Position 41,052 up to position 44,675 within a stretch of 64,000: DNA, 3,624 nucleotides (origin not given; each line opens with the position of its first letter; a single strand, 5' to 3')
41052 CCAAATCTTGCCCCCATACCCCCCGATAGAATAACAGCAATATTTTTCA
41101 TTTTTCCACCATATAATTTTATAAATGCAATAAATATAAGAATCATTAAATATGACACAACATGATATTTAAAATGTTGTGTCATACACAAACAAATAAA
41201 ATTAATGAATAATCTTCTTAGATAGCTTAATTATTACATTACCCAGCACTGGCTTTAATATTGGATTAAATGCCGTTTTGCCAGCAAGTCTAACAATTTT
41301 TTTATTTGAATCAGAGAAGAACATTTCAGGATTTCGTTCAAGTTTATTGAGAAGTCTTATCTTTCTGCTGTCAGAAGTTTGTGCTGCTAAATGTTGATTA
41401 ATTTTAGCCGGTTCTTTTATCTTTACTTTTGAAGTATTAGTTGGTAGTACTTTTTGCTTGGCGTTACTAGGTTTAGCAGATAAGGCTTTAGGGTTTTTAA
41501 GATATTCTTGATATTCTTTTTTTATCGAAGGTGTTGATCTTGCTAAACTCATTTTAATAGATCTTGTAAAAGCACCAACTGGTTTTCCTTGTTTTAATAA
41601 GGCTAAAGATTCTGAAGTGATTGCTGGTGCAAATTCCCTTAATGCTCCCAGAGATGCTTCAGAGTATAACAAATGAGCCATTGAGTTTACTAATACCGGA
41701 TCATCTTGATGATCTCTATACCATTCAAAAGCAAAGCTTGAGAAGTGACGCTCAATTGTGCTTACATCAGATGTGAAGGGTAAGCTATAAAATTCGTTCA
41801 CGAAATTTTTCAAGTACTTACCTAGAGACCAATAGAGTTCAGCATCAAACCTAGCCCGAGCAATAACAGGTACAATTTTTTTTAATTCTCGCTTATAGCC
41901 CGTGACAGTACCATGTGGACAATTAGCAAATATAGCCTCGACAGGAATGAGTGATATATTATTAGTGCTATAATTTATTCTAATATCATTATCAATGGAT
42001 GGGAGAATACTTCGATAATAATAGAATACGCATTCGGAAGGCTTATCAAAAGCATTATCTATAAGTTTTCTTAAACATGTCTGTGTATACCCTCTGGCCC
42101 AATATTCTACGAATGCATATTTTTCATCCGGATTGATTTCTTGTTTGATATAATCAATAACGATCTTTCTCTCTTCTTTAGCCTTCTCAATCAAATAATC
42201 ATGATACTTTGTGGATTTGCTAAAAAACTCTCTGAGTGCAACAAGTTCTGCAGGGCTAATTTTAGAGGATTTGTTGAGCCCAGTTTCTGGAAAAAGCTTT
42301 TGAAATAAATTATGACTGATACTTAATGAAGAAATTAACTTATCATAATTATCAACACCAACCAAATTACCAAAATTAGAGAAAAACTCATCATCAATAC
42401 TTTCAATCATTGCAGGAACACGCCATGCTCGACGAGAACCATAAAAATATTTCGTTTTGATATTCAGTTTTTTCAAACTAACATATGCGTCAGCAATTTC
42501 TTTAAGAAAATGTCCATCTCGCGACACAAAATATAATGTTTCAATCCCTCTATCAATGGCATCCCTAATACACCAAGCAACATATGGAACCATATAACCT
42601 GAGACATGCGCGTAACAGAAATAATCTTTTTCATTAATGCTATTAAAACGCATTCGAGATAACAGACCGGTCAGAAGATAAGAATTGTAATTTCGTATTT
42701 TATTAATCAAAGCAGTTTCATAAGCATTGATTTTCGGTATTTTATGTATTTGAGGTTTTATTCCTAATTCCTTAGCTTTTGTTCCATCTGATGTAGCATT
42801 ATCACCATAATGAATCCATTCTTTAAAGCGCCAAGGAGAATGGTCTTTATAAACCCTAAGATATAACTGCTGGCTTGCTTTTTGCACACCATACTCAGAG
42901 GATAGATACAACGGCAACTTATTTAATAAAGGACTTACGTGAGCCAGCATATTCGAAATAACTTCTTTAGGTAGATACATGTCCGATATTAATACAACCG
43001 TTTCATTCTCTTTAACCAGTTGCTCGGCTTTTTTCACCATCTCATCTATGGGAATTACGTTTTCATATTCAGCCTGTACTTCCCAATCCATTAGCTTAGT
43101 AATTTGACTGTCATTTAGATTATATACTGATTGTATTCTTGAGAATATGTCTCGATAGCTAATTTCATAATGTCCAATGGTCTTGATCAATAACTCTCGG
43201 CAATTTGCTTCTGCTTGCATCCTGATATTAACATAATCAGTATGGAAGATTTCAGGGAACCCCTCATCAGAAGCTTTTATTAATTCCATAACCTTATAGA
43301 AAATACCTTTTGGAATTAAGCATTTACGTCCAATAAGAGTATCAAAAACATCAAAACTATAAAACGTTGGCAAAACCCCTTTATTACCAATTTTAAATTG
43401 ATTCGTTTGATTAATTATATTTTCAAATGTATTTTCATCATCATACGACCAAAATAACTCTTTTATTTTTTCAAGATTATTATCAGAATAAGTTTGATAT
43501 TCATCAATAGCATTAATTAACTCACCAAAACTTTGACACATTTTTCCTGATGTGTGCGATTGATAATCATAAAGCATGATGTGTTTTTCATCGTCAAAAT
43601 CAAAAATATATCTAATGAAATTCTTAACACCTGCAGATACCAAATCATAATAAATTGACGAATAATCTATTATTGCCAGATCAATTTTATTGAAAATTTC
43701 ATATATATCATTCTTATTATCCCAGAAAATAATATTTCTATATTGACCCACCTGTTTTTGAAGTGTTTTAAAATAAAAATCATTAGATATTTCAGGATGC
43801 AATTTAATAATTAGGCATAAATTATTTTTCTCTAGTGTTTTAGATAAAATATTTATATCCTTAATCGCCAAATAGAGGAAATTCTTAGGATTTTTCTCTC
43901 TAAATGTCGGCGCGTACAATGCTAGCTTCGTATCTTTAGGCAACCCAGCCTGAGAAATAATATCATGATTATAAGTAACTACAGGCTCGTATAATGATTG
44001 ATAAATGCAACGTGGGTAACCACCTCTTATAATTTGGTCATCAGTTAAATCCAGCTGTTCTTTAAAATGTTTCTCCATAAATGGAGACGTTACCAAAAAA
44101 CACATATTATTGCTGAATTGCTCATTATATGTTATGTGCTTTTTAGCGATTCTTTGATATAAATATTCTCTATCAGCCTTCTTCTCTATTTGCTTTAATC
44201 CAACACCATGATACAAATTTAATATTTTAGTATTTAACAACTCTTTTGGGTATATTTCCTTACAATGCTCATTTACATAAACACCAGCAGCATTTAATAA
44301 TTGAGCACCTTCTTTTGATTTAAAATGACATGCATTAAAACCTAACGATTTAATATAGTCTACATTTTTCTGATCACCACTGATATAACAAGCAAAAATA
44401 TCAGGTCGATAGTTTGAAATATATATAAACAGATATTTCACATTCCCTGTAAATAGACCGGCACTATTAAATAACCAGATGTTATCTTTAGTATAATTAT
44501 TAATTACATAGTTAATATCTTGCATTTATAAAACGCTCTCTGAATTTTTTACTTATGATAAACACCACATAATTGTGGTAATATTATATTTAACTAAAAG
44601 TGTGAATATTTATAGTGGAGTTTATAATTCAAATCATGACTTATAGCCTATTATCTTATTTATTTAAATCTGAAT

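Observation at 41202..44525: Multidomain putative capsule polymerase: TagF-like, HAD-like and an unassigned C-terminal domain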

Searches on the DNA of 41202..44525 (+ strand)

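Call 7: search_dna_similar(query=window:41202-44525:+, collection=ecoli_genomes, mode=near, max_rows=15)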
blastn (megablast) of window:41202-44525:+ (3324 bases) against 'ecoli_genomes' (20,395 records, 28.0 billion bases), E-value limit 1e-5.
Records with a match: 132; places in all: 133; records where one place covers at least 80% of the query: 131.
Genomes with a match: 132 of 5426; with a place that covers at least 80% of the query: 131. Places per genome that has any: lowest 1, median 1, highest 2. On chromosomes: 133 places; on plasmids: 0.
Best place of each record, by identity: >=99% 18; 80-90% 113; 60-80% 1.
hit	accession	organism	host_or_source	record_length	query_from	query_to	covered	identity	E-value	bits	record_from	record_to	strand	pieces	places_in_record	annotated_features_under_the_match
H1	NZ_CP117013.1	Escherichia coli strain MLI114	Homo sapiens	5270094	1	3324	100%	100.0%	0e+0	6139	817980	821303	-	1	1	CDP-glycerol glycerophosphotransferase family protein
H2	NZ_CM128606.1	Escherichia coli strain E100341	Homo sapiens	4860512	1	3324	100%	100.0%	0e+0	6133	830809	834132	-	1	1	CDP-glycerol glycerophosphotransferase family protein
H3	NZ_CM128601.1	Escherichia coli strain E300010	Homo sapiens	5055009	1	3324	100%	100.0%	0e+0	6133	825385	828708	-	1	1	CDP-glycerol glycerophosphotransferase family protein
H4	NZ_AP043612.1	Escherichia coli strain AST19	Homo sapiens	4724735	1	3324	100%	100.0%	0e+0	6133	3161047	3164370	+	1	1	CDP-glycerol glycerophosphotransferase family protein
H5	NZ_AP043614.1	Escherichia coli strain AST205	Homo sapiens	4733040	1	3324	100%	100.0%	0e+0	6133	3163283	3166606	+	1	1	CDP-glycerol glycerophosphotransferase family protein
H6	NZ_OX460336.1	Escherichia coli strain EC0026B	Derived from parental isolate EC0026B ...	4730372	1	3324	100%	100.0%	0e+0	6133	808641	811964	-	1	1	CDP-glycerol glycerophosphotransferase family protein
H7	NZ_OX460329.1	Escherichia coli strain EC0026B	Derived from parental isolate EC0026B ...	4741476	1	3324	100%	100.0%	0e+0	6133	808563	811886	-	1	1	CDP-glycerol glycerophosphotransferase family protein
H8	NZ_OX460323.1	Escherichia coli strain EC0026B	Derived from parental isolate EC0026B ...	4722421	1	3324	100%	100.0%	0e+0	6133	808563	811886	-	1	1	CDP-glycerol glycerophosphotransferase family protein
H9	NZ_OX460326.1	Escherichia coli strain EC0026B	Derived from parental isolate EC0026B ...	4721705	1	3324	100%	100.0%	0e+0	6133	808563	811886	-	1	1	CDP-glycerol glycerophosphotransferase family protein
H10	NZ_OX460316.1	Escherichia coli strain EC0026B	Derived from parental isolate EC0026B ...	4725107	1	3324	100%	100.0%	0e+0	6133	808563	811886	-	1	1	CDP-glycerol glycerophosphotransferase family protein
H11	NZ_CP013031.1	Escherichia coli strain H1827/12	Homo sapiens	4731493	1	3324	100%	99.9%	0e+0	6128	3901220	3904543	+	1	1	CDP-glycerol glycerophosphotransferase family protein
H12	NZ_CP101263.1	Escherichia coli strain EC21Z-063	Homo sapiens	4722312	1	3324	100%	99.9%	0e+0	6128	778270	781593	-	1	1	CDP-glycerol glycerophosphotransferase family protein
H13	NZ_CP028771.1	Escherichia coli strain A3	Lesser long-eared bat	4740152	1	3324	100%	99.8%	0e+0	6111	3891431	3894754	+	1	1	CDP-glycerol glycerophosphotransferase family protein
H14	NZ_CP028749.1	Escherichia coli strain A26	Lagorchestes hirsutus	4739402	1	3324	100%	99.8%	0e+0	6111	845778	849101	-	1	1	CDP-glycerol glycerophosphotransferase family protein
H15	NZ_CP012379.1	Escherichia coli strain PAR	cockatoo feces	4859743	1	3324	100%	99.8%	0e+0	6106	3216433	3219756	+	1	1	CDP-glycerol glycerophosphotransferase family protein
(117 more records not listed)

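Call 9: get_annotated_region(hit=H1, flank=14000)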
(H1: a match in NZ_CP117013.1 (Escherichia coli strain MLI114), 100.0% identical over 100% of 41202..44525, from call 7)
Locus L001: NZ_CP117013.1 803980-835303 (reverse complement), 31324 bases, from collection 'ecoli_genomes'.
description: Escherichia coli strain MLI114 chromosome, complete genome
organism: Escherichia coli strain MLI114 (NCBI taxid 562)
replicon: chromosome; assembly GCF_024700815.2
host: Homo sapiens; source: stool sample; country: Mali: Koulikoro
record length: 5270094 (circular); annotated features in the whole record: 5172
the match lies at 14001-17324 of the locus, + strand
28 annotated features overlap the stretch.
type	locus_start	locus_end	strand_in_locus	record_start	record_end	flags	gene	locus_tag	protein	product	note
CDS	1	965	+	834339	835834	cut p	istA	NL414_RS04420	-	IS21-like element ISEc10 family transposase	frameshifted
CDS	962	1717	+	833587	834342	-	istB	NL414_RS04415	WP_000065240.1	IS21-like element ISEc10 family helper ATPase IstB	-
CDS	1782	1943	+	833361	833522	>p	-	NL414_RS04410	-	DUF4942 domain-containing protein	incomplete; partial in the middle of a contig; missing N-terminus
CDS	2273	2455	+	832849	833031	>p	-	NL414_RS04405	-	IS110 family transposase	incomplete; partial in the middle of a contig; missing N-terminus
CDS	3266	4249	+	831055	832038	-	-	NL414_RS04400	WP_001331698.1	KpsF/GutQ family sugar-phosphate isomerase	-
CDS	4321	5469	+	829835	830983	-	-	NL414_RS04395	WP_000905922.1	capsule polysaccharide export inner-membrane protein KpsE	-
CDS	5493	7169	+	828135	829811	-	-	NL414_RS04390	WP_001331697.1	polysaccharide biosynthesis/export family protein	-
CDS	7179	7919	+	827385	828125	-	kdsB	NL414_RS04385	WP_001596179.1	3-deoxy-manno-octulosonate cytidylyltransferase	-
CDS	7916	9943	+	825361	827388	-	-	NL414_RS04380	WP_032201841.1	capsular polysaccharide biosynthesis protein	-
CDS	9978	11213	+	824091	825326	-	-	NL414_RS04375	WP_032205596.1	capsule biosynthesis protein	-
CDS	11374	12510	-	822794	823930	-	-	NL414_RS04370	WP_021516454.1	hypothetical protein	-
CDS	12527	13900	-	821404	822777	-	-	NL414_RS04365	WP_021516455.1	bifunctional cytidylyltransferase/SDR family oxidoreductase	-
CDS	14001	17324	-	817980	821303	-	-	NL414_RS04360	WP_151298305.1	CDP-glycerol glycerophosphotransferase family protein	-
CDS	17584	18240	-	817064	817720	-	-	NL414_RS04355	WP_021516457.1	ABC transporter ATP-binding protein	-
CDS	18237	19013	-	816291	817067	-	-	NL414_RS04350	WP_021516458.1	ABC transporter permease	-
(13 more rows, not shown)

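Call 22: search_dna_similar(query=window:41202-44525:+, collection=ecoli_genomes, mode=near, max_rows=60, rows=spread)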
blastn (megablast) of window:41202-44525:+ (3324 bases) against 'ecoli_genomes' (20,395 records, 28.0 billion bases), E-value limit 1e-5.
Records with a match: 132; places in all: 133; records where one place covers at least 80% of the query: 131.
Genomes with a match: 132 of 5426; with a place that covers at least 80% of the query: 131. Places per genome that has any: lowest 1, median 1, highest 2. On chromosomes: 133 places; on plasmids: 0.
Best place of each record, by identity: >=99% 18; 80-90% 113; 60-80% 1.
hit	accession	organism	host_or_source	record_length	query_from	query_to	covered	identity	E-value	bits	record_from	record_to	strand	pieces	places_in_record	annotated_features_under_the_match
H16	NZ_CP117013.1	Escherichia coli strain MLI114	Homo sapiens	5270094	1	3324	100%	100.0%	0e+0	6139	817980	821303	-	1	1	CDP-glycerol glycerophosphotransferase family protein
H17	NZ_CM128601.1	Escherichia coli strain E300010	Homo sapiens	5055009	1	3324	100%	100.0%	0e+0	6133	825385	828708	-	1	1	CDP-glycerol glycerophosphotransferase family protein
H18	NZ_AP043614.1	Escherichia coli strain AST205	Homo sapiens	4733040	1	3324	100%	100.0%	0e+0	6133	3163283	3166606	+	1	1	CDP-glycerol glycerophosphotransferase family protein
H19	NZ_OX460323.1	Escherichia coli strain EC0026B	Derived from parental isolate EC0026B ...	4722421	1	3324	100%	100.0%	0e+0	6133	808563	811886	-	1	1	CDP-glycerol glycerophosphotransferase family protein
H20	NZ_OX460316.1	Escherichia coli strain EC0026B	Derived from parental isolate EC0026B ...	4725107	1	3324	100%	100.0%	0e+0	6133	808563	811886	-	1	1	CDP-glycerol glycerophosphotransferase family protein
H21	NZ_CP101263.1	Escherichia coli strain EC21Z-063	Homo sapiens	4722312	1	3324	100%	99.9%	0e+0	6128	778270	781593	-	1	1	CDP-glycerol glycerophosphotransferase family protein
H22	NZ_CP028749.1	Escherichia coli strain A26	Lagorchestes hirsutus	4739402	1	3324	100%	99.8%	0e+0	6111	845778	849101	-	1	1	CDP-glycerol glycerophosphotransferase family protein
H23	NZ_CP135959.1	Escherichia coli strain MS1266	Gallus gallus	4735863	1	3324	100%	99.8%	0e+0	6106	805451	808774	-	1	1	CDP-glycerol glycerophosphotransferase family protein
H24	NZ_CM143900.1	Escherichia coli strain E08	Homo sapiens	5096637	1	3324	100%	80.3%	0e+0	2500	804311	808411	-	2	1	CDP-glycerol glycerophosphotransferase family protein (x2) | IS1 family transposase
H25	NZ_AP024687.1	Escherichia coli strain FUJ80154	Homo sapiens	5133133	1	3324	100%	80.3%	0e+0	2488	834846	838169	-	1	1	CDP-glycerol glycerophosphotransferase family protein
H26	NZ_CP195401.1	Escherichia coli strain 20AR0192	Homo sapiens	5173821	1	3324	100%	80.3%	0e+0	2488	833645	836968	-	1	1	CDP-glycerol glycerophosphotransferase family protein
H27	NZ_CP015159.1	Escherichia coli strain Eco889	-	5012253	1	3324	100%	80.3%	0e+0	2483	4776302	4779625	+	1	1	CDP-glycerol glycerophosphotransferase family protein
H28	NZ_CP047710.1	Escherichia coli strain Eco-15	not applicable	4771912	1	3324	100%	80.3%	0e+0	2483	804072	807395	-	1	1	CDP-glycerol glycerophosphotransferase family protein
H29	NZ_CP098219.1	Escherichia coli strain Z0117EC0013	Canis lupus familiaris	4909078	1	3324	100%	80.3%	0e+0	2483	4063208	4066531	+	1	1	CDP-glycerol glycerophosphotransferase family protein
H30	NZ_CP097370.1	Escherichia coli strain AGR5151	water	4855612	1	3324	100%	80.3%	0e+0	2483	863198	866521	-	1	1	CDP-glycerol glycerophosphotransferase family protein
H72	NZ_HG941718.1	Escherichia coli O25b:H4-ST131 strain EC958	-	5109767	1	3324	100%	80.2%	0e+0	2475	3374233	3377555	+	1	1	CDP-glycerol glycerophosphotransferase family protein (x2)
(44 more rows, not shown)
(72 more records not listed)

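Call 29: get_annotated_region(hit=H72, flank=9000)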
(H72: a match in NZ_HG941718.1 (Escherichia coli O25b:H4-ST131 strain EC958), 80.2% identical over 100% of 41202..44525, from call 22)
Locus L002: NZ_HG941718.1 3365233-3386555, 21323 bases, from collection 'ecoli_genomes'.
description: Escherichia coli O25b:H4-ST131 strain EC958 chromosome I, complete sequence
organism: Escherichia coli O25b:H4-ST131 strain EC958 (NCBI taxid 941322)
replicon: chromosome; assembly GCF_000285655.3
host: -; source: -; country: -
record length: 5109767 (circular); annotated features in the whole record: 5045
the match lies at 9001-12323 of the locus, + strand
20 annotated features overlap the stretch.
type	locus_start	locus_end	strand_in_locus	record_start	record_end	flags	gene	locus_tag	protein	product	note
CDS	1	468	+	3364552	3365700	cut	-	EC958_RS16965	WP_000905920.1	capsule polysaccharide export inner-membrane protein KpsE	-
CDS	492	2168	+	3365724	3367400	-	-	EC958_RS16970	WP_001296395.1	polysaccharide biosynthesis/export family protein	-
CDS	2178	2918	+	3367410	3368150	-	kdsB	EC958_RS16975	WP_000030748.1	3-deoxy-manno-octulosonate cytidylyltransferase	-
CDS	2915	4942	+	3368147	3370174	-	-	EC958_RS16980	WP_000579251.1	capsular polysaccharide biosynthesis protein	-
CDS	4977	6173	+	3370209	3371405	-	-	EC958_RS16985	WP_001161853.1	capsule biosynthesis protein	-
CDS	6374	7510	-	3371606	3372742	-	-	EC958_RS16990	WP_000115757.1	hypothetical protein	-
CDS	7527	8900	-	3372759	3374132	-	-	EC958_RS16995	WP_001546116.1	bifunctional cytidylyltransferase/SDR family oxidoreductase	-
CDS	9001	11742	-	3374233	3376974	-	-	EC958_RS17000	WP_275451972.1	CDP-glycerol glycerophosphotransferase family protein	-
CDS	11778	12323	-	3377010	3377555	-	-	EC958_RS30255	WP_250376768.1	CDP-glycerol glycerophosphotransferase family protein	-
CDS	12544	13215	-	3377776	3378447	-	-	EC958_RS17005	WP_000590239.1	ABC transporter ATP-binding protein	-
CDS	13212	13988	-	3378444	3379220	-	-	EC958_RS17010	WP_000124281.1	ABC transporter permease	-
CDS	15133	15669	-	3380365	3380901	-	yghD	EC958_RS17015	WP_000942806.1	GspM family type II secretion system protein YghD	-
CDS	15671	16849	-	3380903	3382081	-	gspL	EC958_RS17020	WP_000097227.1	type II secretion system protein GspL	-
CDS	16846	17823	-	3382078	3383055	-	gspK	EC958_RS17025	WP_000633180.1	type II secretion system minor pseudopilin GspK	-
CDS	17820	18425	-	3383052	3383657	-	gspJ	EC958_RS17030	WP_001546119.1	type II secretion system minor pseudopilin GspJ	-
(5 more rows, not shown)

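Call 33: get_annotated_region(hit=H25, flank=4000)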
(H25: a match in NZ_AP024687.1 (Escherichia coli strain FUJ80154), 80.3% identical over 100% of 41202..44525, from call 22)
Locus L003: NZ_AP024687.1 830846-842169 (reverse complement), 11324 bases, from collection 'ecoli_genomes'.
description: Escherichia coli strain FUJ80154 chromosome, complete genome
organism: Escherichia coli strain FUJ80154 (NCBI taxid 562)
replicon: chromosome; assembly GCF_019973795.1
host: Homo sapiens; source: -; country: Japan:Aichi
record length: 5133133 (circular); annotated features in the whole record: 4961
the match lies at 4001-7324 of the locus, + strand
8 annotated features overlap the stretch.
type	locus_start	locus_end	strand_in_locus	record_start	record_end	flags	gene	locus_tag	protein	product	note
CDS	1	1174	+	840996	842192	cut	-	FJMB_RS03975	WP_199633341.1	capsule biosynthesis protein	-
CDS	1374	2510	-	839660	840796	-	-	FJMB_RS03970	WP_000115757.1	hypothetical protein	-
CDS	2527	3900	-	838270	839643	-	-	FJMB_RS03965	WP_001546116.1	bifunctional cytidylyltransferase/SDR family oxidoreductase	-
CDS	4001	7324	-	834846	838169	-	-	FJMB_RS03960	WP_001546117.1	CDP-glycerol glycerophosphotransferase family protein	-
CDS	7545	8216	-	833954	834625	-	-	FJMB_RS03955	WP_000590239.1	ABC transporter ATP-binding protein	-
CDS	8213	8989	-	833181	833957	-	-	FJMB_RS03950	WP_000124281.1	ABC transporter permease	-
CDS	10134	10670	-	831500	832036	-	yghD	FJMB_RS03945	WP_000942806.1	GspM family type II secretion system protein YghD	-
CDS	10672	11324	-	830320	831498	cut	gspL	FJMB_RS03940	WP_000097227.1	type II secretion system protein GspL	-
